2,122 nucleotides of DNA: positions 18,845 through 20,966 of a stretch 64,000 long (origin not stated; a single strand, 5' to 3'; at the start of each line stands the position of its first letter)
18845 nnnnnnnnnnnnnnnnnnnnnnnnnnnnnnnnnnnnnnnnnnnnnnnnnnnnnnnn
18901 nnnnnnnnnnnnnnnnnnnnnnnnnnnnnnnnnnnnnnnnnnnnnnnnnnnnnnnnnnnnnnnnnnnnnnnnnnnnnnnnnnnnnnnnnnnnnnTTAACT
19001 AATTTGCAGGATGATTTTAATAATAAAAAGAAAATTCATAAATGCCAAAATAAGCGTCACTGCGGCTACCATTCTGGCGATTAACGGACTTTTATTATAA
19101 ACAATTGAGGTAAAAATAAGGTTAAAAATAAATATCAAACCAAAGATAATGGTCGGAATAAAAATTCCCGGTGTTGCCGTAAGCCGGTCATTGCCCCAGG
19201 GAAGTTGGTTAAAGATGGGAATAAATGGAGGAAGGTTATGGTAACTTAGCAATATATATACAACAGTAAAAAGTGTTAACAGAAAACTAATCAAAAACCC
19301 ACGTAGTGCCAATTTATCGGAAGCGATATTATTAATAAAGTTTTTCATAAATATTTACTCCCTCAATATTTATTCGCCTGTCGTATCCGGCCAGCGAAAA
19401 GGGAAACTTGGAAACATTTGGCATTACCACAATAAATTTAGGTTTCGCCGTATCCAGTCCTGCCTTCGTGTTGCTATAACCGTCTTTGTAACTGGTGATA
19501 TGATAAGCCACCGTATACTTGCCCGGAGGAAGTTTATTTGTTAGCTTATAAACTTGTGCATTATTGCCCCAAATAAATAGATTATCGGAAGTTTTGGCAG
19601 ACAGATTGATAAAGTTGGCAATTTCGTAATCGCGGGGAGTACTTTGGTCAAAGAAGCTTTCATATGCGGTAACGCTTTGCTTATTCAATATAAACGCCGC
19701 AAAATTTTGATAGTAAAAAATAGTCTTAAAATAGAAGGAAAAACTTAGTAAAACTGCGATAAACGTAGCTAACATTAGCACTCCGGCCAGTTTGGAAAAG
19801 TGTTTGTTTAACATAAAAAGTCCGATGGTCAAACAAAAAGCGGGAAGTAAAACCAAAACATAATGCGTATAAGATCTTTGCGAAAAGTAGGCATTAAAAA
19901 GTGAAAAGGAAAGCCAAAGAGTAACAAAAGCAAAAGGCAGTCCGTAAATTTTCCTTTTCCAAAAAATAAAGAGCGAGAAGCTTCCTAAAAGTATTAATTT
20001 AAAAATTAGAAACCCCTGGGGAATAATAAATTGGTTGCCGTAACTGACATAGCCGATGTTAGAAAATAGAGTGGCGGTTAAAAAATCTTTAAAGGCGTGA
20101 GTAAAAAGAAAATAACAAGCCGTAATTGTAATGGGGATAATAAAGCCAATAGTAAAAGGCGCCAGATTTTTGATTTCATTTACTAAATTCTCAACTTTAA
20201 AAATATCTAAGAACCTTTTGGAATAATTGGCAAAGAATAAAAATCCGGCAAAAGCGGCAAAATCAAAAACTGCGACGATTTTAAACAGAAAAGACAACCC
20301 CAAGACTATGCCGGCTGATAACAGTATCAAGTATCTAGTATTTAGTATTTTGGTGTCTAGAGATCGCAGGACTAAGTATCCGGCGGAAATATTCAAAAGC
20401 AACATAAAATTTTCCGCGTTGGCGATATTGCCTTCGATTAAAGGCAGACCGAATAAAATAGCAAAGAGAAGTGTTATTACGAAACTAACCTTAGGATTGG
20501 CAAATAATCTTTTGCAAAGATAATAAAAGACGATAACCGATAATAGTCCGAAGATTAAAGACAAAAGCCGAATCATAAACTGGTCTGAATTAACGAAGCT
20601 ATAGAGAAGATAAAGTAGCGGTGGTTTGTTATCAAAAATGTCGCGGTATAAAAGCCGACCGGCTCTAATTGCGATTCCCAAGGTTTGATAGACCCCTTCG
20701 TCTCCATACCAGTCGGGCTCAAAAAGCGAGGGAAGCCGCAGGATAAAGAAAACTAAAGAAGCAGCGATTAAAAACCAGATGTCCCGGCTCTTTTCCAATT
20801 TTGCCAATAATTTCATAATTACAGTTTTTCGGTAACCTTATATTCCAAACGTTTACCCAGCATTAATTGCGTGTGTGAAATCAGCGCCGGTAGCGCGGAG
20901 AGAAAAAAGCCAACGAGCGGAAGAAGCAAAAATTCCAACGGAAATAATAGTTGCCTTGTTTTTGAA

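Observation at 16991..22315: Second glycan locus: UbiA-family DPPR-synthase-like enzyme, WecA-like GT4, GtrA-sized membrane protein, GT-C and GT2 in one minus-strand block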

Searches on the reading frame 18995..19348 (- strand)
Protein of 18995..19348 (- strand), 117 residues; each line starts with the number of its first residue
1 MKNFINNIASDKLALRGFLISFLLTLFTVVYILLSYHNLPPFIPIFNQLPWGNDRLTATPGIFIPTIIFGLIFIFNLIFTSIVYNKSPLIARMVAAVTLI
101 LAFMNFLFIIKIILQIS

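Call 3: search_protein_families(library=pfam, proteins=[window:18995-19348:-], max_evalue=0.01)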
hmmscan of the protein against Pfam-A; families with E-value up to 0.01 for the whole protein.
window:18995-19348:- (117 aa): 0 families

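Call 4: search_protein_families(library=ncbifam, proteins=[window:18995-19348:-], max_evalue=0.01)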
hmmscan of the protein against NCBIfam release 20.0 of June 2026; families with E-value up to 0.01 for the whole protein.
window:18995-19348:- (117 aa): 0 families

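Call 25: find_homologous_proteins(query=window:18995-19348:-, max_evalue=0.001)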
Query window:18995-19348:- (117 aa): 199 proteins with E <= 0.001 among 214 candidates; the best 120 are listed.
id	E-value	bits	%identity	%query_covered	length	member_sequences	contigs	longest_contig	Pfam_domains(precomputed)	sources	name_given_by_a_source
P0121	1.2e-63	230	99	100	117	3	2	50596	-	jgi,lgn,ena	jgi:hypothetical protein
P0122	1.6e-55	204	87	100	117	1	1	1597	-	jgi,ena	-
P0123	5.3e-55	203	85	100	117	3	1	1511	-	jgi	jgi:hypothetical protein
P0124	1.0e-53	198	82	100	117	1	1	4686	-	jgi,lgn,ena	-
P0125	1.5e-53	198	81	100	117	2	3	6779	-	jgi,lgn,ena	jgi:hypothetical protein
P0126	3.1e-53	197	83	100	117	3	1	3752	-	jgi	-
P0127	5.0e-53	196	84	100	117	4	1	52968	-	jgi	-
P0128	5.2e-53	196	81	100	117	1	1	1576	-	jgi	jgi:hypothetical protein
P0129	6.6e-53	196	84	100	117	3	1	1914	-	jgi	jgi:hypothetical protein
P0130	1.0e-52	195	84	100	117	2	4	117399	-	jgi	jgi:hypothetical protein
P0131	4.0e-52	193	81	100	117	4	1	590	-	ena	-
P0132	8.5e-52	192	83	99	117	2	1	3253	-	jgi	jgi:hypothetical protein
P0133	3.8e-51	190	78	100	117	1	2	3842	-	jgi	jgi:hypothetical protein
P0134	7.2e-51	189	78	100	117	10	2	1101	-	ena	-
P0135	8.5e-51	189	82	99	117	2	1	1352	-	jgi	jgi:hypothetical protein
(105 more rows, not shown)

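Call 28: search_protein_families(library=pfam, alignment_id=A1, max_evalue=10)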
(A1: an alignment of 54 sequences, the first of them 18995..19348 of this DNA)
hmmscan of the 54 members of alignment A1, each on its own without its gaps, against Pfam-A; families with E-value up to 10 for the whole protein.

A. member 1, window:18995-19348:- (117 aa): 1 family
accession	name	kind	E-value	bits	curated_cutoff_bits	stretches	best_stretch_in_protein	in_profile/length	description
PF12420.13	DUF3671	-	5.6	6.8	34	1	2-82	148-210/223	Fam-L, Fam-M like protein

B. families by the number of members that match (of 54 scanned): 25 families
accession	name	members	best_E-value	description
PF12420.13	DUF3671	12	0.00038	Fam-L, Fam-M like protein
PF20990.2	DUF2207_C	9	0.0094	Predicted membrane protein (DUF2207) C-terminal domain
PF10943.13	DUF2632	5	0.043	Protein of unknown function (DUF2632)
PF20040.4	DUF6442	5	0.62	Family of unknown function (DUF6442)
PF12351.13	Fig1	5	0.7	Ca2+ regulator and membrane fusion protein Fig1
PF07853.16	DUF1648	4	0.078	Domain of unknown function (DUF1648)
PF10011.15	DUF2254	4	1.4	Predicted membrane protein (DUF2254)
PF12911.12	OppC_N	3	0.047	N-terminal TM domain of oligopeptide transport permease C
PF12280.13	BSMAP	3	0.15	Brain specific membrane anchored protein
PF05767.17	Pox_A14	3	0.72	Poxvirus virion envelope protein A14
PF09843.14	DUF2070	3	4.6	Predicted membrane protein (DUF2070)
PF14017.11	DUF4233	2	0.016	Protein of unknown function (DUF4233)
PF08570.15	DUF1761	1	0.019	Protein of unknown function (DUF1761)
PF06716.16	MP_p6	1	0.11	Movement protein p6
PF05545.16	FixQ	1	0.12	Cbb3-type cytochrome oxidase component FixQ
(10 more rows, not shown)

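Call 29: predict_structure(alignment_id=A1)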
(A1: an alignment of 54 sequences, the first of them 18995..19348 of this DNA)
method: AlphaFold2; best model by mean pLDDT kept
length: 117 residues; sequences in the alignment: 54
mean_pLDDT: 85.6   pTM: 0.73
mean pLDDT of the five models: 85.6, 84.7, 82.2, 80.6, 78.8
residues with pLDDT >= 90: 62; 70-90: 38; 50-70: 17; < 50: 0
segments of 3 or more residues with pLDDT < 50: none
pLDDT, mean of each block of 10 residues (from residue 1): 71 90 96 88 66 67 92 94 89 95 94 85
secondary structure, 60 per line:
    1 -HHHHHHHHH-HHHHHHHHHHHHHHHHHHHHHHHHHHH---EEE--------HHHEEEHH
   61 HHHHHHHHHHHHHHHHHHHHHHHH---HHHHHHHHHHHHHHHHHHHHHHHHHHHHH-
elements in order: H2-10 H12-38 E42-44 E56-58 H59-84 H88-116
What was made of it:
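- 18995..19348 (-): 117-aa three-TM protein: the split N-terminal module of this PNPT subfamily, with the invariant loop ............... The AF2 model has pLDDT 85.6 and shows 3 TM helices (call 29).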

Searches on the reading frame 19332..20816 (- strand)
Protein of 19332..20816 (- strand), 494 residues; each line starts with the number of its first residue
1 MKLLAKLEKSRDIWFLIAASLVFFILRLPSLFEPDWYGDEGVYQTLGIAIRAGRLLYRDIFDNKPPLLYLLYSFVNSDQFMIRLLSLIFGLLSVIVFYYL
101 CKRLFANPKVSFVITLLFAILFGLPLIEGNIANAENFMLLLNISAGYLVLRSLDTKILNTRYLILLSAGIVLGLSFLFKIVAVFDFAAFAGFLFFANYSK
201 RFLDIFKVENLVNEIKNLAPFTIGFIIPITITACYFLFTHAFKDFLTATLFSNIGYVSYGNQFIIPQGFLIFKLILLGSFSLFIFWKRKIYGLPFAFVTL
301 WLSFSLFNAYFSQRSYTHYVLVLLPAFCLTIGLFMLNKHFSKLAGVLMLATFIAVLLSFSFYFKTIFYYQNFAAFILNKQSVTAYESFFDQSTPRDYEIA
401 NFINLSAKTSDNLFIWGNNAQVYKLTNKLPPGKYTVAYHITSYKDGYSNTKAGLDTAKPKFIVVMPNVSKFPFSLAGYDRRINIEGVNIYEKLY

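Call 3: search_protein_families(library=pfam, proteins=[window:19332-20816:-], max_evalue=0.01)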
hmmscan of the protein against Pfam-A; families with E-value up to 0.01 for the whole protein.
window:19332-20816:- (494 aa): 2 families
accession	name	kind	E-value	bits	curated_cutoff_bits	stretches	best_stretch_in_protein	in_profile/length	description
PF13231.12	PMT_2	-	7.4e-09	36.4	26.1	1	70-202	12-137/160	Dolichyl-phosphate-mannose-protein mannosyltransferase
PF02366.24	PMT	-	1.9e-07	31.4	22.7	1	73-233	76-234/245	Dolichyl-phosphate-mannose-protein mannosyltransferase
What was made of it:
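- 19332..20816 (-): GT-C fold glycosyltransferase (PMT_2/GT39-like), 494 aa, with a small C-terminal extracytoplasmic domain. Pfam PMT_2 scores 36.4 (cut-off 26.1) and PMT 31.4 (call 3).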

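Call 4: search_protein_families(library=ncbifam, proteins=[window:19332-20816:-], max_evalue=0.01)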
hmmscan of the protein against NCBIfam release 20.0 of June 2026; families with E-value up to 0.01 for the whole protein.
window:19332-20816:- (494 aa): 0 families

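Call 17: search_solved_structures(query=window:19332-20816:-, max_evalue=1, show_alignments=1)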
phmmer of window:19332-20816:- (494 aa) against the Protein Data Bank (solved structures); distinct sequences matched with E-value up to 1: 0.

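Call 31: find_homologous_proteins(query=window:19332-20816:-, max_evalue=0.00001)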
Query window:19332-20816:- (494 aa): 2110 proteins with E <= 0.00001 among 8000 candidates; the best 120 are listed.
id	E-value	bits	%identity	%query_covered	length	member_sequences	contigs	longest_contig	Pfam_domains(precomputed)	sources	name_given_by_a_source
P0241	0.0e+0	1048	98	100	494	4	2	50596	PF02366.25,PF13231.13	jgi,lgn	jgi:hypothetical protein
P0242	5.5e-272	921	82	100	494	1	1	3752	PF02366.25,PF13231.13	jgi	-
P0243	2.5e-270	916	84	100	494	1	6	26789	PF02366.25,PF13231.13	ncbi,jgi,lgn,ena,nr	ncbi:MAG TPA: glycosyltransferase family 39 protein [Patescibacteria group bacterium]|jgi:hypothetic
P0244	2.4e-268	909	83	100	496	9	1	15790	PF02366.25,PF13231.13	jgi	-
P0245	1.8e-265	900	83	100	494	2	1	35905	PF02366.25,PF13231.13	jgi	jgi:hypothetical protein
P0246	5.9e-265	898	82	100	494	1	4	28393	PF02366.25,PF13231.13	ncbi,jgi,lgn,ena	ncbi:MAG: glycosyltransferase family 39 protein [Candidatus Levyibacteriota bacterium]|jgi:hypotheti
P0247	6.2e-265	898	82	100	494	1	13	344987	PF13231.13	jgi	jgi:hypothetical protein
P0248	1.2e-264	897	81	100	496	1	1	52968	PF02366.25,PF13231.13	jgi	-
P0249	2.0e-264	896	82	100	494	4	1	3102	PF02366.25,PF13231.13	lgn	-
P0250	3.2e-264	896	82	100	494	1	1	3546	PF02366.25,PF13231.13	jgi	jgi:hypothetical protein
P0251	1.4e-262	890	81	100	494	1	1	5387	PF02366.25,PF13231.13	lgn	-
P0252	1.5e-262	890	81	100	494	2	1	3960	PF02366.25,PF13231.13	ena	-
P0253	6.5e-262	888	81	100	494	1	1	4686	PF13231.13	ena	-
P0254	3.1e-261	886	81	100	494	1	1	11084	PF02366.25,PF13231.13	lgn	-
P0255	2.4e-260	883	81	100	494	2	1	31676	PF02366.25,PF13231.13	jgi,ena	-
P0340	2.2e-183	629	59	100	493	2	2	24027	PF27757.1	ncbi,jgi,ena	-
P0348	2.4e-180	619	58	100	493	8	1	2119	PF27757.1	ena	-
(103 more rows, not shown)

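Call 33: search_protein_families(library=pfam, proteins=[P0340, P0348, window:19332-20816:-], max_evalue=1)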
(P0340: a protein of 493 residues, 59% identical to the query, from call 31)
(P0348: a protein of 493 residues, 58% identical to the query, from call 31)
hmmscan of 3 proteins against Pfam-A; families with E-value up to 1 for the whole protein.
P0340 (493 aa): 1 family
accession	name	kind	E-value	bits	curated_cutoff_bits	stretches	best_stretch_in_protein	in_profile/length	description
PF02366.24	PMT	-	0.00013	22.1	22.7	1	73-233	76-235/245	Dolichyl-phosphate-mannose-protein mannosyltransferase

P0348 (493 aa): 0 families

window:19332-20816:- (494 aa): 2 families
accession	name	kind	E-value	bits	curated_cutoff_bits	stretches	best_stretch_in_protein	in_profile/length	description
PF13231.12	PMT_2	-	7.4e-09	36.4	26.1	1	70-202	12-137/160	Dolichyl-phosphate-mannose-protein mannosyltransferase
PF02366.24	PMT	-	1.9e-07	31.4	22.7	1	73-233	76-234/245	Dolichyl-phosphate-mannose-protein mannosyltransferase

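Call 36: search_solved_structures(query=A2, max_evalue=10, show_alignments=2)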
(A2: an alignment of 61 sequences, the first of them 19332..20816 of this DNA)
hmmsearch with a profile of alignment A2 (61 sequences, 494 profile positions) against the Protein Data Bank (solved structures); distinct sequences matched with E-value up to 10: 2.
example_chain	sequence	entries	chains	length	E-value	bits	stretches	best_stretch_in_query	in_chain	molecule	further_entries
3dra_B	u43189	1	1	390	0.031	16.6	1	335-399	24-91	Geranylgeranyltransferase type I beta subunit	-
9e6q_AZ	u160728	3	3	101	1.7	10.8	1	445-482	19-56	Large ribosomal subunit protein eL30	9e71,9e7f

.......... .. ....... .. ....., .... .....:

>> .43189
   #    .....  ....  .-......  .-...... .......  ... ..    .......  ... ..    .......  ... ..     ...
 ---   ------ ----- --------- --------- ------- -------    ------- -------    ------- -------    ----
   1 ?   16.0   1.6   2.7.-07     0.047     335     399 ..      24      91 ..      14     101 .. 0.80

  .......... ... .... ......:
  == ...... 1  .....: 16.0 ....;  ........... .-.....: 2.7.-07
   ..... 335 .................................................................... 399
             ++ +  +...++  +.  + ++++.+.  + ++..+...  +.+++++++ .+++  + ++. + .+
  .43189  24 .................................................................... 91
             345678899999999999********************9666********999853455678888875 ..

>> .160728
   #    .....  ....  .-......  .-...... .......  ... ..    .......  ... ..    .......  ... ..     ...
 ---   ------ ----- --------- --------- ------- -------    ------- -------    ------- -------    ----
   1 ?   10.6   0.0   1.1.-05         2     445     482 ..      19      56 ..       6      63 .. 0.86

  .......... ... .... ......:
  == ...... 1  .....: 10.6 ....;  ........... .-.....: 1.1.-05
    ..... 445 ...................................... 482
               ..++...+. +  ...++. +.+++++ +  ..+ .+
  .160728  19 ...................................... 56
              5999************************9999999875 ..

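Call 46: predict_structure(alignment_id=A2)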
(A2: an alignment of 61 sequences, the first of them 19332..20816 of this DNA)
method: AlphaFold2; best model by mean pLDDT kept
length: 494 residues; sequences in the alignment: 61
mean_pLDDT: 88.1   pTM: 0.88
mean pLDDT of the five models: 88.1, 87.9, 87.7, 81.8, 81.4
residues with pLDDT >= 90: 322; 70-90: 132; 50-70: 25; < 50: 15
segments of 3 or more residues with pLDDT < 50: 128-130, 255-265
pLDDT, mean of each block of 10 residues (from residue 1): 79 93 90 81 92 93 89 92 92 97 95 96 67 81 97 92 97 93 94 88 76 87 97 95 86 49 52 89 92 96 90 60 92 94 95 83 78 93 89 91 93 92 93 91 90 94 92 94 95 89
secondary structure, 60 per line:
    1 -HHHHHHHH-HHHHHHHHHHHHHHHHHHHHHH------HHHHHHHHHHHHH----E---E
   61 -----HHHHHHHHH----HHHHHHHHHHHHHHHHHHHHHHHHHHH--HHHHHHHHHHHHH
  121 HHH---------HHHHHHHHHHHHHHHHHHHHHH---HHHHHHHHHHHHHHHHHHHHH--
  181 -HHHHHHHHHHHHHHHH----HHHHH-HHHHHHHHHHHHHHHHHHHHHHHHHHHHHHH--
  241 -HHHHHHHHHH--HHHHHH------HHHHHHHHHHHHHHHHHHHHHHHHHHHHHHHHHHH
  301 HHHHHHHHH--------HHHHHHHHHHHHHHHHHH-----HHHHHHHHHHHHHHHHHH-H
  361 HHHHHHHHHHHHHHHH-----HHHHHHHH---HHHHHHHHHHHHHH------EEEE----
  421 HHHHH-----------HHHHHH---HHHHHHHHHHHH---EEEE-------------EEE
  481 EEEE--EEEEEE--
elements in order: H2-9 H11-32 H39-51 H66-74 H79-105 H108-123 H133-154 H158-178 H182-197 H202-206 H208-238 H242-251 H254-259 H266-309 H318-335 H341-358 H360-376 H382-389 H393-406 E413-416 H421-425 H437-442 H446-457 E461-464 E478-484 E487-492
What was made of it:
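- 19332..20816 (-): The AF2 model has pLDDT 88.1 (call 46).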
